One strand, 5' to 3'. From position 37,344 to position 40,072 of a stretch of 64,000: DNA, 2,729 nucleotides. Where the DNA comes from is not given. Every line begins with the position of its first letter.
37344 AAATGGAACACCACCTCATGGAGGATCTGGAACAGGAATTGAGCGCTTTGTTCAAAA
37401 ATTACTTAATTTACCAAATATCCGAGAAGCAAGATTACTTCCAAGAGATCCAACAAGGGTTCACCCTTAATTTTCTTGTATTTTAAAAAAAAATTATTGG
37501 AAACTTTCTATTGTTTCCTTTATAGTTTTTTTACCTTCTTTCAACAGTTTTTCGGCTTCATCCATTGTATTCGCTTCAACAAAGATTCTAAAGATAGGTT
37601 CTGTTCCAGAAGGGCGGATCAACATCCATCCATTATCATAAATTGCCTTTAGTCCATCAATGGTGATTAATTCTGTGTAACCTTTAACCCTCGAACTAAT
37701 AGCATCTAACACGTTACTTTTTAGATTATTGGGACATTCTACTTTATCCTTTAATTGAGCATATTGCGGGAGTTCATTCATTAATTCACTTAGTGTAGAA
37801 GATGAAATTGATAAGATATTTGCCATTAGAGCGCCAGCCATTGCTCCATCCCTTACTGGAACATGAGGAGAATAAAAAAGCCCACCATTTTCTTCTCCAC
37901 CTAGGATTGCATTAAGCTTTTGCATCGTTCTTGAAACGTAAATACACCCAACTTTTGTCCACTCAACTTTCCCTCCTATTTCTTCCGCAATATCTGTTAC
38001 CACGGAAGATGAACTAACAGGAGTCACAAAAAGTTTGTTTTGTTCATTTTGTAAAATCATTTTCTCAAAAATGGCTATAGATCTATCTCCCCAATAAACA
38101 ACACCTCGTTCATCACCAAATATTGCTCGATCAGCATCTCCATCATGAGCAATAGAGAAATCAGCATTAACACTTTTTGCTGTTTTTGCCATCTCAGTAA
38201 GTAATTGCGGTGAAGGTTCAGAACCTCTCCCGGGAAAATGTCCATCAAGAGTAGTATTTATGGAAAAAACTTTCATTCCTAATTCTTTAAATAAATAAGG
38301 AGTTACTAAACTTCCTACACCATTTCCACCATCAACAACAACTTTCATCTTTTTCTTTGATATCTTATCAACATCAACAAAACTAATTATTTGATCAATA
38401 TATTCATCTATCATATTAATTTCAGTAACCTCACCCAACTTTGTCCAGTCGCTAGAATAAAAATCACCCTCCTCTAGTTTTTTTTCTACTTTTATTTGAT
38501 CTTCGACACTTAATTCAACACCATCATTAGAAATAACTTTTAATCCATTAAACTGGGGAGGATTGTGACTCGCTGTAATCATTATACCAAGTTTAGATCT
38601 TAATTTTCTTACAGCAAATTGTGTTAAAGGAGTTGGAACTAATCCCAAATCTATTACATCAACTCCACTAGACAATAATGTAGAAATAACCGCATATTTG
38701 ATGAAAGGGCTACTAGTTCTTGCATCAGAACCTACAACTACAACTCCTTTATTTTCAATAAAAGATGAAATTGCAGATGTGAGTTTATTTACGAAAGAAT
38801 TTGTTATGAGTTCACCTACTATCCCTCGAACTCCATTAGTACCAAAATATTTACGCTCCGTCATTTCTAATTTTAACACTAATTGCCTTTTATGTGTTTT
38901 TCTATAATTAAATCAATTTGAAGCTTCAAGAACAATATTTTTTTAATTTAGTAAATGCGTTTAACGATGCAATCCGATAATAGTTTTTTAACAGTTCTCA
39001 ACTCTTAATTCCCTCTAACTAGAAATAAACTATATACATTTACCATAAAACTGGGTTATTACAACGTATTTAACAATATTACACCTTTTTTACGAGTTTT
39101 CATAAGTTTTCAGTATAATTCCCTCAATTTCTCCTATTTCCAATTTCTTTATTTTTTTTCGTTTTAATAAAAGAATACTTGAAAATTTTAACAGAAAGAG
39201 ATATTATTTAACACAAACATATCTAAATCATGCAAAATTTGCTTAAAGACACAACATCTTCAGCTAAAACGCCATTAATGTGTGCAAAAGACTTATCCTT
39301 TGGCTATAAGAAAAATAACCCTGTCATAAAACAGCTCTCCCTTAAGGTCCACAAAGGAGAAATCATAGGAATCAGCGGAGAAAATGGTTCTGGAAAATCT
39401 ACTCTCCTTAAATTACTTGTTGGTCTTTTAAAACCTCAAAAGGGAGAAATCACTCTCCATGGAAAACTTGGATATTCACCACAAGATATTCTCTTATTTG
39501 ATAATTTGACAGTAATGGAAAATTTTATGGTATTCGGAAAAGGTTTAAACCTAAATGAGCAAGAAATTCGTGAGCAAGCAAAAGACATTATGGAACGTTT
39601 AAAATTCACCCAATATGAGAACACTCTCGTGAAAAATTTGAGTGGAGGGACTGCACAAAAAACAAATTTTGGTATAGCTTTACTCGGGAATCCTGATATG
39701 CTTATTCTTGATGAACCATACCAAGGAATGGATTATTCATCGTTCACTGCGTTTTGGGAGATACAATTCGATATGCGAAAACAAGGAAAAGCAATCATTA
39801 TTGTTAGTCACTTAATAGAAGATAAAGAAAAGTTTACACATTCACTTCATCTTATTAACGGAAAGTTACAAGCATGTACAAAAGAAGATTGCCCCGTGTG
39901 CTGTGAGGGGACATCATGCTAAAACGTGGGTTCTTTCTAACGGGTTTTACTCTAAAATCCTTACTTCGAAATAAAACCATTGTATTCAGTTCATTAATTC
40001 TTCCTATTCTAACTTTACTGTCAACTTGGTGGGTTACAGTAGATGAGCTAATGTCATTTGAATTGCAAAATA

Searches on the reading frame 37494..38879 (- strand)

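Call 70: search_protein_families(library=pfam, proteins=[window:37494-38879:-], max_evalue=0.00001)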
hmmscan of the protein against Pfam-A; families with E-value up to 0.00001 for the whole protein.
window:37494-38879:- (461 aa): 4 families
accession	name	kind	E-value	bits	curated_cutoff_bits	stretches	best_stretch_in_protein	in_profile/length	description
PF02878.22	PGM_PMM_I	-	1.3e-41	141.9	22.5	1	9-141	1-137/138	Phosphoglucomutase/phosphomannomutase, alpha/beta/alpha domain I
PF02879.22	PGM_PMM_II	-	7.5e-26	91.1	29.3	1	158-259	1-103/103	Phosphoglucomutase/phosphomannomutase, alpha/beta/alpha domain II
PF02880.22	PGM_PMM_III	-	3.8e-24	85.4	20.7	1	263-372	1-113/115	Phosphoglucomutase/phosphomannomutase, alpha/beta/alpha domain III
PF00408.26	PGM_PMM_IV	-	6.4e-10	39.4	23.1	1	380-447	4-63/68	Phosphoglucomutase/phosphomannomutase, C-terminal domain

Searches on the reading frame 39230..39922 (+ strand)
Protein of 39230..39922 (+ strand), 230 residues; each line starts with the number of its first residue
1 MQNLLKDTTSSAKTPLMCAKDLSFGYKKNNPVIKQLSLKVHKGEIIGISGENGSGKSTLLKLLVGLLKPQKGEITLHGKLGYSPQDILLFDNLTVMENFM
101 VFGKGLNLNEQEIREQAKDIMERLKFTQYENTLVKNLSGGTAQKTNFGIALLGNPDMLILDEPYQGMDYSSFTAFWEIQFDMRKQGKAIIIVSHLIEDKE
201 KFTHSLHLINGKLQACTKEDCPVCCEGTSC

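Call 70: search_protein_families(library=pfam, proteins=[window:39230-39922:+], max_evalue=0.00001)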
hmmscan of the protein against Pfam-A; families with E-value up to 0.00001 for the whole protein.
window:39230-39922:+ (230 aa): 2 families
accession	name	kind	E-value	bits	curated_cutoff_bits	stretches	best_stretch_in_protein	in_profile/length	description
PF00005.33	ABC_tran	-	2.6e-30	106.3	25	1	34-164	2-136/137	ABC transporter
PF13304.12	AAA_21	-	4.3e-07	30.7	27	0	47-67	3-23/304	AAA domain, putative AbiEii toxin, Type IV TA system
